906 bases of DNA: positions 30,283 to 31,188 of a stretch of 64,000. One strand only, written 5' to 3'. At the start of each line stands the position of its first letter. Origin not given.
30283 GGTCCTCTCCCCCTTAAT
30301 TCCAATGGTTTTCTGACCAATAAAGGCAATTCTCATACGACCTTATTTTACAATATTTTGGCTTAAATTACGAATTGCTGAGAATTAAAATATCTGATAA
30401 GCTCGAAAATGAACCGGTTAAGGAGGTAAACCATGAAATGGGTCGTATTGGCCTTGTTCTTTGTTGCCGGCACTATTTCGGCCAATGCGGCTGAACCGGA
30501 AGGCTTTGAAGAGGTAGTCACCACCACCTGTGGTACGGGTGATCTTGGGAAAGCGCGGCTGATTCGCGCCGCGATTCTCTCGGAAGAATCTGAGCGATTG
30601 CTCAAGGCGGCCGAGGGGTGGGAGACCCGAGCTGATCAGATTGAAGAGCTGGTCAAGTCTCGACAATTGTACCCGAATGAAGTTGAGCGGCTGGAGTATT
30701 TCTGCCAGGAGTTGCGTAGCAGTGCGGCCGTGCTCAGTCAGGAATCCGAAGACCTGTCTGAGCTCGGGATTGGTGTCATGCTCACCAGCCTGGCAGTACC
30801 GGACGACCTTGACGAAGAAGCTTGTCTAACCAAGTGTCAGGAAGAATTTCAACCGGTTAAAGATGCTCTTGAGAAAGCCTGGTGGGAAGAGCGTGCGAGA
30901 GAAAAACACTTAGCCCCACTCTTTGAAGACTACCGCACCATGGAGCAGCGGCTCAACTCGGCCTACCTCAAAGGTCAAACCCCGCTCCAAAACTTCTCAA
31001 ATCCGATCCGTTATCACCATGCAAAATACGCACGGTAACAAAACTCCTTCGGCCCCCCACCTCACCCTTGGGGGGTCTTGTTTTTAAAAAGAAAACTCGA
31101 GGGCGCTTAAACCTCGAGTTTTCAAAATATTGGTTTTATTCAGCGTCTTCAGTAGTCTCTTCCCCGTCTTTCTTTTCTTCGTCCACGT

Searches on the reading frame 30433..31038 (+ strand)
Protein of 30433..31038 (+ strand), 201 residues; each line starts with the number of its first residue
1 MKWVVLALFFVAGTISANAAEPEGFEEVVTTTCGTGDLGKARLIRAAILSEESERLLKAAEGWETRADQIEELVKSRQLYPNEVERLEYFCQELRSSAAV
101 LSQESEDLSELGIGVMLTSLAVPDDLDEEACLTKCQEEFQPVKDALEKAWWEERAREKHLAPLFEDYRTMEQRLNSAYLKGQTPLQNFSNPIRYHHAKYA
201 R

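Call 47: search_protein_families(library=pfam, proteins=[window:30433-31038:+])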
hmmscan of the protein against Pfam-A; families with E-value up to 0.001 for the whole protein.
window:30433-31038:+ (201 aa): 0 families

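Call 88: search_protein_families(library=pfam, max_evalue=1, proteins=[window:30433-31038:+])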
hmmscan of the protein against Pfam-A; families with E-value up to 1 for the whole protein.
window:30433-31038:+ (201 aa): 3 families
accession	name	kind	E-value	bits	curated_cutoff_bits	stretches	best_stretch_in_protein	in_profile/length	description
PF08687.16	ASD2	-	0.031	14.4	26.4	1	48-94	129-174/289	Apx/Shroom domain ASD2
PF12939.12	DUF3837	-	0.16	12.9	25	1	111-172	29-85/101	Domain of unknown function (DUF3837)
PF11131.13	PhrC_PhrF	-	0.16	12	25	1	6-19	12-25/38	Rap-phr extracellular signalling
